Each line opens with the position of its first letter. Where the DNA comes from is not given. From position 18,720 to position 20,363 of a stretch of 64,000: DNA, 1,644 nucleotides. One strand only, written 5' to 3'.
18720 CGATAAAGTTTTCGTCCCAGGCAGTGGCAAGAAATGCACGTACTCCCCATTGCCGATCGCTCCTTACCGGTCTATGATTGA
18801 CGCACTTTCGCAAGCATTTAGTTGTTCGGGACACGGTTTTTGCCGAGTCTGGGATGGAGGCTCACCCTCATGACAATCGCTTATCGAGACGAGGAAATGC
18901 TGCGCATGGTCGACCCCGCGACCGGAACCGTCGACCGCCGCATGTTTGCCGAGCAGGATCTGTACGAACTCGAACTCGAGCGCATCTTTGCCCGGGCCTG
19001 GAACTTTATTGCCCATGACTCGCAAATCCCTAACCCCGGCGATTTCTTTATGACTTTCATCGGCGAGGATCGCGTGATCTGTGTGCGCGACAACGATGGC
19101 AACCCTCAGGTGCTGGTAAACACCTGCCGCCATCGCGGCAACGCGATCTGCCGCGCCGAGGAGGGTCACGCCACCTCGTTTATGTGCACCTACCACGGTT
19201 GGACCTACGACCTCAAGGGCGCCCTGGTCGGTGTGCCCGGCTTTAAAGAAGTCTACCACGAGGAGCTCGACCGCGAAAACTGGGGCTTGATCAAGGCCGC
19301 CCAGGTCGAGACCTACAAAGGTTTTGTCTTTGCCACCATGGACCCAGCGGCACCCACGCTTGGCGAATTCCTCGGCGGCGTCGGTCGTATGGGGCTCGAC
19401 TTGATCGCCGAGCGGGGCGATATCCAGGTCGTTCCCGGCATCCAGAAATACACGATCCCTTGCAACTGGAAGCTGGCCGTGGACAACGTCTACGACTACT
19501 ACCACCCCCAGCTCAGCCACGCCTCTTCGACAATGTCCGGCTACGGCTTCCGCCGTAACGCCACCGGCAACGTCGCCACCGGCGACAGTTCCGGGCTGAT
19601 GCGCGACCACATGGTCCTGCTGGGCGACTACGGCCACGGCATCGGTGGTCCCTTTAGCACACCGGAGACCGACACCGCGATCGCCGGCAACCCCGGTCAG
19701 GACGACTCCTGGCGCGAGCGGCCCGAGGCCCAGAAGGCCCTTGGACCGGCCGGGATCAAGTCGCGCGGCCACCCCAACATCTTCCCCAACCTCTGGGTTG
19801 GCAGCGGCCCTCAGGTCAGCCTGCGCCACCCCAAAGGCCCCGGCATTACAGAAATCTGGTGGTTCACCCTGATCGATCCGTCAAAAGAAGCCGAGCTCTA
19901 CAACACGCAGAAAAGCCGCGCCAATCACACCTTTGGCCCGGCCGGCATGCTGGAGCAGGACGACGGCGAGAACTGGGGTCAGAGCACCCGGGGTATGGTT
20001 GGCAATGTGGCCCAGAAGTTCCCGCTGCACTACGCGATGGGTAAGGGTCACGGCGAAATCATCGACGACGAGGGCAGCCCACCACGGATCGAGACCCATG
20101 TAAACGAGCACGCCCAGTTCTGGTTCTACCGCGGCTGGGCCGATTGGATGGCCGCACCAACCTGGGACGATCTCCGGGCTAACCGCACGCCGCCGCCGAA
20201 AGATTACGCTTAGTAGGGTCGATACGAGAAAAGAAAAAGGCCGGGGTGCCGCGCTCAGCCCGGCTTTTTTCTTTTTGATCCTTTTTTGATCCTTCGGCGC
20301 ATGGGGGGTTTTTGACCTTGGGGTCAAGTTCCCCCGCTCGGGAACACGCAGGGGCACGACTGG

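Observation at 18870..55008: Seven stand-alone paralogous Rieske oxygenase alpha-subunit genes, all on one strand, with no partner subunits or electron-transfer genes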

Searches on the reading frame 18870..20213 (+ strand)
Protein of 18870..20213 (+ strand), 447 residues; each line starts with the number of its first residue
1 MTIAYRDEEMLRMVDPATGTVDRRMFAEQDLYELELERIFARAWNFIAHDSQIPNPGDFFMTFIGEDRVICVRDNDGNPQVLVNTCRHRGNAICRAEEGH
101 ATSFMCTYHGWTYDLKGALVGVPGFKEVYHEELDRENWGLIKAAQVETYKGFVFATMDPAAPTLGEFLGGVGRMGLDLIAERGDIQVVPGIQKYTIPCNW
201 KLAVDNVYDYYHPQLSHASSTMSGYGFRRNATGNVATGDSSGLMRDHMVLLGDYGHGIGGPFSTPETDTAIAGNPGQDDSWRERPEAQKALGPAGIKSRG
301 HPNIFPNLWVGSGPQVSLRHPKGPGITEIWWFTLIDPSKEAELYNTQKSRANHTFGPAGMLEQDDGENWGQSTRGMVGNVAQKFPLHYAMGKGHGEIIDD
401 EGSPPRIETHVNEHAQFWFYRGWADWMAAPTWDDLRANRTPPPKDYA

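Call 5: search_protein_families(library=pfam, proteins=[window:18870-20210:+])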
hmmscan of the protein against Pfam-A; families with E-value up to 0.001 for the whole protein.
window:18870-20210:+ (447 aa): 2 families
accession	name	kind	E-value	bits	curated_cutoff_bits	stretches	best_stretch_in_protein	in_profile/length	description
PF00848.25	Ring_hydroxyl_A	-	1.1e-15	58.6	24.9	1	193-427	11-206/208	Ring hydroxylating alpha subunit (catalytic domain)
PF00355.32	Rieske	-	1.3e-14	54.3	20.3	1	44-127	2-83/88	Rieske [2Fe-2S] domain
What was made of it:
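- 18870..20213 (+): R1, Rieske oxygenase alpha subunit, 447 aa. Hits PF00355 and PF00848 (call 5).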

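Call 6: search_protein_families(library=ncbifam, proteins=[window:18870-20210:+])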
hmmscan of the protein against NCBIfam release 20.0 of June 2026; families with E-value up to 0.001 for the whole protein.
window:18870-20210:+ (447 aa): 6 families
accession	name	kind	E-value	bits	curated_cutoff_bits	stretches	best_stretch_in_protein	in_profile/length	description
NF042946.1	3PPDioc_HcaE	equivalog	1.8e-92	310.7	830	1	9-437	4-439/450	3-phenylpropionate/cinnamic acid dioxygenase subunit alpha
NF041684.1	ant_diox_AndAc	equivalog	4e-45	154.2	750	1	12-223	14-228/418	anthranilate 1,2-dioxygenase large subunit AndAc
TIGR03229.1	benzo_1_2_benA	equivalog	3.6e-44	151.3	780.95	1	20-378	15-375/433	benzoate 1,2-dioxygenase large subunit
TIGR03228.1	anthran_1_2_A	equivalog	1.5e-42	145.9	671.9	1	21-219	16-215/438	anthranilate 1,2-dioxygenase large subunit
NF058607.1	GlBtMonoOxGbcA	equivalog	2.1e-33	115.4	670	1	21-219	33-224/420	glycine betaine monooxygenase oxygenase subunit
NF052579.1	BetMthstMoxSdmAMthl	equivalog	0.00029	19.9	600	1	67-122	40-94/351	4beta-methylsterol monooxygenase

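Call 16: find_encoding_contigs(protein=window:18870-20213:+, flank=10000, max_places=6)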
Protein window:18870-20213:+ (447 aa): no gene with exactly this product is on record in the collection.

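Call 17: find_related_loci(query=window:18870-20210:+, collection=genome_contigs, flank=10000)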
Query window:18870-20210:+ (447 aa) in genome_contigs; peptide patterns used: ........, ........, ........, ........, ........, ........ (x = any residue, [..] = any of these).
575 stretches matched a pattern (row limit reached: there are more); 566 encode a relative of the query (tblastn E <= 1e-3); the best 80 are kept; 78 distinct loci.
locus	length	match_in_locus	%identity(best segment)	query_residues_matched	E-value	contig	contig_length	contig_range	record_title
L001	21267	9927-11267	95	1-447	0e+0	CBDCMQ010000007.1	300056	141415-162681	MAG: Dehalococcoidia bacterium isolate e9298f53-4b37-40c5-988f-b05c06d90141 genome assembly, contig: contig_7, whole gen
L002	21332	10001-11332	67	1-445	0e+0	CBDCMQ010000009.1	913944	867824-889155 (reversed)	MAG: Dehalococcoidia bacterium isolate e9298f53-4b37-40c5-988f-b05c06d90141 genome assembly, contig: contig_9, whole gen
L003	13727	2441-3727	67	9-443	0e+0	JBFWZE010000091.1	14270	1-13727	MAG: Dehalococcoidia bacterium isolate CA_2019_TPBS_180 NODE_17859_length_14270_cov_13.709609_TPBS, whole genome shotgun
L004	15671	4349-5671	67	1-445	0e+0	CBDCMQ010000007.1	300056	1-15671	MAG: Dehalococcoidia bacterium isolate e9298f53-4b37-40c5-988f-b05c06d90141 genome assembly, contig: contig_7, whole gen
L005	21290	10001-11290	67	1-445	0e+0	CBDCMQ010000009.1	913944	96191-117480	MAG: Dehalococcoidia bacterium isolate e9298f53-4b37-40c5-988f-b05c06d90141 genome assembly, contig: contig_9, whole gen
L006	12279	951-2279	69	1-447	0e+0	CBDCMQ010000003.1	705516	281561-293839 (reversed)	MAG: Dehalococcoidia bacterium isolate e9298f53-4b37-40c5-988f-b05c06d90141 genome assembly, contig: contig_3, whole gen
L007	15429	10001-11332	65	1-445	0e+0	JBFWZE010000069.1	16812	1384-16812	MAG: Dehalococcoidia bacterium isolate CA_2019_TPBS_180 NODE_14867_length_16812_cov_14.220977_TPBS, whole genome shotgun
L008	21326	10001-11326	66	1-445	0e+0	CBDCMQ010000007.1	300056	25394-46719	MAG: Dehalococcoidia bacterium isolate e9298f53-4b37-40c5-988f-b05c06d90141 genome assembly, contig: contig_7, whole gen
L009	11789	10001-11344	63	1-445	0e+0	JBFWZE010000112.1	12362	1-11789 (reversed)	MAG: Dehalococcoidia bacterium isolate CA_2019_TPBS_180 NODE_20973_length_12362_cov_13.714916_TPBS, whole genome shotgun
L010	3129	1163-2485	63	1-447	0e+0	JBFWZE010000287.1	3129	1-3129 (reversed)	MAG: Dehalococcoidia bacterium isolate CA_2019_TPBS_180 NODE_108165_length_3129_cov_17.291472_TPBS, whole genome shotgun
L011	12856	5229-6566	63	1-445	0e+0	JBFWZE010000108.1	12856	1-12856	MAG: Dehalococcoidia bacterium isolate CA_2019_TPBS_180 NODE_20068_length_12856_cov_13.130961_TPBS, whole genome shotgun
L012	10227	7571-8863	65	6-442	0e+0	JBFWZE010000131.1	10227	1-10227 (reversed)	MAG: Dehalococcoidia bacterium isolate CA_2019_TPBS_180 NODE_25941_length_10227_cov_12.265347_TPBS, whole genome shotgun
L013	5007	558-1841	64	6-437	0e+0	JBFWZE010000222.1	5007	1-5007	MAG: Dehalococcoidia bacterium isolate CA_2019_TPBS_180 NODE_58958_length_5007_cov_13.775205_TPBS, whole genome shotgun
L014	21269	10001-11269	65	1-429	0e+0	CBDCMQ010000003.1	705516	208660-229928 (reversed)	MAG: Dehalococcoidia bacterium isolate e9298f53-4b37-40c5-988f-b05c06d90141 genome assembly, contig: contig_3, whole gen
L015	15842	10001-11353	66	1-445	0e+0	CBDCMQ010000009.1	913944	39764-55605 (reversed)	MAG: Dehalococcoidia bacterium isolate e9298f53-4b37-40c5-988f-b05c06d90141 genome assembly, contig: contig_9, whole gen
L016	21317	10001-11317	65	1-442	0e+0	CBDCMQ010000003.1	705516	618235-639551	MAG: Dehalococcoidia bacterium isolate e9298f53-4b37-40c5-988f-b05c06d90141 genome assembly, contig: contig_3, whole gen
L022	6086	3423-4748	62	1-445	0e+0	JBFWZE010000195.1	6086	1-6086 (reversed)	MAG: Dehalococcoidia bacterium isolate CA_2019_TPBS_180 NODE_46633_length_6086_cov_14.225709_TPBS, whole genome shotgun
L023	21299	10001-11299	61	1-437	1e-180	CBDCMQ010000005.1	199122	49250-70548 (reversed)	MAG: Dehalococcoidia bacterium isolate e9298f53-4b37-40c5-988f-b05c06d90141 genome assembly, contig: contig_5, whole gen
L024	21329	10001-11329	59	1-441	2e-178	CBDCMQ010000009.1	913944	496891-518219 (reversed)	MAG: Dehalococcoidia bacterium isolate e9298f53-4b37-40c5-988f-b05c06d90141 genome assembly, contig: contig_9, whole gen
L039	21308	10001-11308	55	12-443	3e-161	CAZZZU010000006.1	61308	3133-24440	MAG: uncultured Steroidobacteraceae bacterium isolate Brown_AD.bin.6 genome assembly, contig: NODE_7_length_61308_cov_7.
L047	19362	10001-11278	52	19-445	2e-151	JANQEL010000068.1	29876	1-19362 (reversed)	MAG: Myxococcota bacterium isolate PL23a_bin.25 k99_5368021, whole genome shotgun sequence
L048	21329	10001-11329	50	9-444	2e-151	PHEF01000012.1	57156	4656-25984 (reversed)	MAG: Alphaproteobacteria bacterium HGW-Alphaproteobacteria-3 bjp_ig2158_scaffold_407, whole genome shotgun sequence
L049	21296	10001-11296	51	12-444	1e-149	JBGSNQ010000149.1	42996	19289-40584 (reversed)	MAG: Pseudomonadales bacterium isolate JTS-AC26 k141_2407898, whole genome shotgun sequence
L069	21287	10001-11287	51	15-444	9e-145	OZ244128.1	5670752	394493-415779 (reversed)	MAG: Candidatus Azotimanducaceae bacterium isolate 677a7970-e1ef-4541-8232-3b7c88f4bfe2 genome assembly, chromosome: 1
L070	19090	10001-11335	50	9-441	4e-144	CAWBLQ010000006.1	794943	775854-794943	MAG: Candidatus Binataceae bacterium isolate MFD02248.bin.1.59 genome assembly, contig: contig_29027, whole genome shotg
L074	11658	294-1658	48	1-442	1e-143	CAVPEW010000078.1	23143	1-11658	MAG: uncultured Microthrixaceae bacterium isolate MFD10097.bin.1.12 genome assembly, contig: contig_7501, whole genome s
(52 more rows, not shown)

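Call 20: search_protein_families(library=pfam, proteins=[L039:11342-11914:+, L048:11338-11901:+, L049:11310-11843:+, L070:11362-11904:+, L074:1693-2235:+, L047:11297-11815:+, L016:11665-12216:+, L022:4706-5224:+, L069:11832-12665:+, L024:11384-11815:+], max_evalue=0.01)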
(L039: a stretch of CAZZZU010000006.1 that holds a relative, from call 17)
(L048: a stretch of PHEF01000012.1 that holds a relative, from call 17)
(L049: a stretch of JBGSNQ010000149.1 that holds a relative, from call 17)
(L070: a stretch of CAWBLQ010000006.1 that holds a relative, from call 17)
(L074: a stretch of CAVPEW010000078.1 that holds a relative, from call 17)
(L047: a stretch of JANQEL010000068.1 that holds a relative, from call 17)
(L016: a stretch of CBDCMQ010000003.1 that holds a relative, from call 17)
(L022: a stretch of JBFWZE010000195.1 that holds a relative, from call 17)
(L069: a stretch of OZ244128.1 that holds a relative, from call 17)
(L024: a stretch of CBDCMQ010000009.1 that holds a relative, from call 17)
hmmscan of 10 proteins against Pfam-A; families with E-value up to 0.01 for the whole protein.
L039:11342-11914:+ (191 aa): 2 families
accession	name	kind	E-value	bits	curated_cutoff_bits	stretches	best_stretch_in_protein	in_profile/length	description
PF00866.24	Ring_hydroxyl_B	-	1.1e-42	146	27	1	40-182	2-142/144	Ring hydroxylating beta subunit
PF13577.12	SnoaL_4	-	2e-07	31.5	24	1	28-174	4-126/126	SnoaL-like domain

L048:11338-11901:+ (188 aa): 2 families
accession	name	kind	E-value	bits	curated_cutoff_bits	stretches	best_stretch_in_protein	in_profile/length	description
PF00866.24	Ring_hydroxyl_B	-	1.7e-38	132.3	27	1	37-180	2-143/144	Ring hydroxylating beta subunit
PF13577.12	SnoaL_4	-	7.3e-07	29.7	24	1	23-170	2-125/126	SnoaL-like domain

L049:11310-11843:+ (178 aa): 2 families
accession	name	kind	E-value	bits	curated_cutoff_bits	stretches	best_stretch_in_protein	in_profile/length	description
PF00866.24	Ring_hydroxyl_B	-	6.6e-45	153.1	27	1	26-170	1-143/144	Ring hydroxylating beta subunit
PF13577.12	SnoaL_4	-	0.0014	19.1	24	1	19-161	8-126/126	SnoaL-like domain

L070:11362-11904:+ (181 aa): 2 families
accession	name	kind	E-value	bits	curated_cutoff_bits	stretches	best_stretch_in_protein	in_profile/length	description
PF00866.24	Ring_hydroxyl_B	-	3.1e-45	154.2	27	1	30-173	2-143/144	Ring hydroxylating beta subunit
PF13577.12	SnoaL_4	-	1.8e-06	28.4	24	1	21-164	7-126/126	SnoaL-like domain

L074:1693-2235:+ (181 aa): 2 families
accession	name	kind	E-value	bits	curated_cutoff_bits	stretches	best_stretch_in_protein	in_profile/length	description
PF00866.24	Ring_hydroxyl_B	-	3.9e-45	153.9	27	1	30-173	2-143/144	Ring hydroxylating beta subunit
PF13577.12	SnoaL_4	-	5.4e-06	26.9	24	1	21-164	7-126/126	SnoaL-like domain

L047:11297-11815:+ (173 aa): 3 families
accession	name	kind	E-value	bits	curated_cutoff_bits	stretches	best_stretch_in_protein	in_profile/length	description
PF00866.24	Ring_hydroxyl_B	-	2.5e-46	157.7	27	1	22-164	2-142/144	Ring hydroxylating beta subunit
PF13577.12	SnoaL_4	-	3.8e-06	27.3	24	1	13-156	7-126/126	SnoaL-like domain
PF12680.13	SnoaL_2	-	0.001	20.1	27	0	24-66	6-48/102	SnoaL-like domain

L016:11665-12216:+ (184 aa): 1 family
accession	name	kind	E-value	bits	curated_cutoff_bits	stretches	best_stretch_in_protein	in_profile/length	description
PF01186.22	Lysyl_oxidase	-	3.3e-09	37.1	20.4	1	44-165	80-191/204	Lysyl oxidase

L022:4706-5224:+ (173 aa): 0 families

L069:11832-12665:+ (278 aa): 5 families
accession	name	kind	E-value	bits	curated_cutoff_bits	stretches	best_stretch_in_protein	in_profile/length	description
PF00106.31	adh_short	-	6.2e-44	150.3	26.6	1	7-194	1-188/195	short chain dehydrogenase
PF13561.12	adh_short_C2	-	1.2e-37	130.2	27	1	15-256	3-235/236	Enoyl-(Acyl carrier protein) reductase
PF08659.16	KR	-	8.9e-08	32.7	22.6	1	8-163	2-156/180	KR domain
PF23441.1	SDR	-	2.4e-06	27.6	27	1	6-255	7-254/258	SDR-like rossmann domain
PF01370.27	Epimerase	-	0.00038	20.4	20.9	1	9-72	1-61/240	NAD dependent epimerase/dehydratase family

L024:11384-11815:+ (144 aa): 1 family
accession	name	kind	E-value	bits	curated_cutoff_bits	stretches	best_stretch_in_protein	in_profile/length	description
PF01243.27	PNPOx_N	-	1.6e-08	35.4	28.1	1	19-116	12-94/120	Pyridoxamine 5'-phosphate oxidase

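Call 22: search_solved_structures(query=window:18870-20210:+, max_evalue=1e-10)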
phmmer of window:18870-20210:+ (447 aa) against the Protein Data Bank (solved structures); distinct sequences matched with E-value up to 1e-10: 29.
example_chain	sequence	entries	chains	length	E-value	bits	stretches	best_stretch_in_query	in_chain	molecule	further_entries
8k0a_A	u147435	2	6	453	9.4e-86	291.8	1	8-435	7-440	3-phenylpropionate/cinnamic acid dioxygenase subunit alpha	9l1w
1uli_A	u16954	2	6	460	4e-82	279.8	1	6-440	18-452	biphenyl dioxygenase large subunit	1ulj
3en1_A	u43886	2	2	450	1.5e-79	271.4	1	8-439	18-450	Benzene 1,2-dioxygenase subunit alpha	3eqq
1wql_A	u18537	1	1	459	1.9e-78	267.7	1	5-436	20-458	iron-sulfur protein large subunit of cumene dioxygenase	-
2xsh_A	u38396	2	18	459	3.3e-78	266.9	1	8-436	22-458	BIPHENYL DIOXYGENASE SUBUNIT ALPHA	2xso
2xr8_A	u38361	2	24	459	3.8e-78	266.7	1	8-436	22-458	BIPHENYL DIOXYGENASE SUBUNIT ALPHA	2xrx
2yfi_A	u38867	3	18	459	3.8e-78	266.7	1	8-436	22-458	BIPHENYL DIOXYGENASE SUBUNIT ALPHA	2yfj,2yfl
5aeu_A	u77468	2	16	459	8.8e-78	265.5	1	8-436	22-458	BIPHENYL DIOXYGENASE SUBUNIT ALPHA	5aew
3gzx_A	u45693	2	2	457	2.1e-75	257.6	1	11-436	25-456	Biphenyl dioxygenase subunit alpha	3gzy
2gbw_A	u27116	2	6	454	3.5e-70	240.4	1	13-439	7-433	Biphenyl 2,3-Dioxygenase Alpha Subunit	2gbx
2ckf_A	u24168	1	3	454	6.6e-70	239.5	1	13-438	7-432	RING-HYDROXYLATING DIOXYGENASE ALPHA SUBUNIT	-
2b1x_A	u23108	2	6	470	3.6e-62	214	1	20-396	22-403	naphthalene dioxygenase large subunit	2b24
9vdb_A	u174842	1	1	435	4.4e-57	197.2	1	12-429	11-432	Ring hydroxylating dioxygenase, alpha subunit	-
4hjl_A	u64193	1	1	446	2.9e-55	191.3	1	25-435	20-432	Naphthalene 1,2-dioxygenase subunit alpha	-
1eg9_A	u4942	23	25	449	3e-55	191.2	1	25-435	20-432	PROTEIN (NAPHTHALENE 1,2-DIOXYGENASE ALPHA SUBUNIT) | NAPHTHALENE 1,2-DIOXYGENASE | NAPHTHALENE 1,2-DIOXYGENASE ALPHA SUBUNIT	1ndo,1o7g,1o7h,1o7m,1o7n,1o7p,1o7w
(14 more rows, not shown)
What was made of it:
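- On Natively alpha-only Rieske oxygenases (CntA/Stc2/GbcA, phthalate/KshA/CARDO types): Matches to CntA, Stc2 and GbcA stop at about residue 220 (calls 6, 22).
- Closest known: Natively alpha-only. Different: Similarity is confined to the Rieske domain (residues about 20-220, 72-91 bits, call 22).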
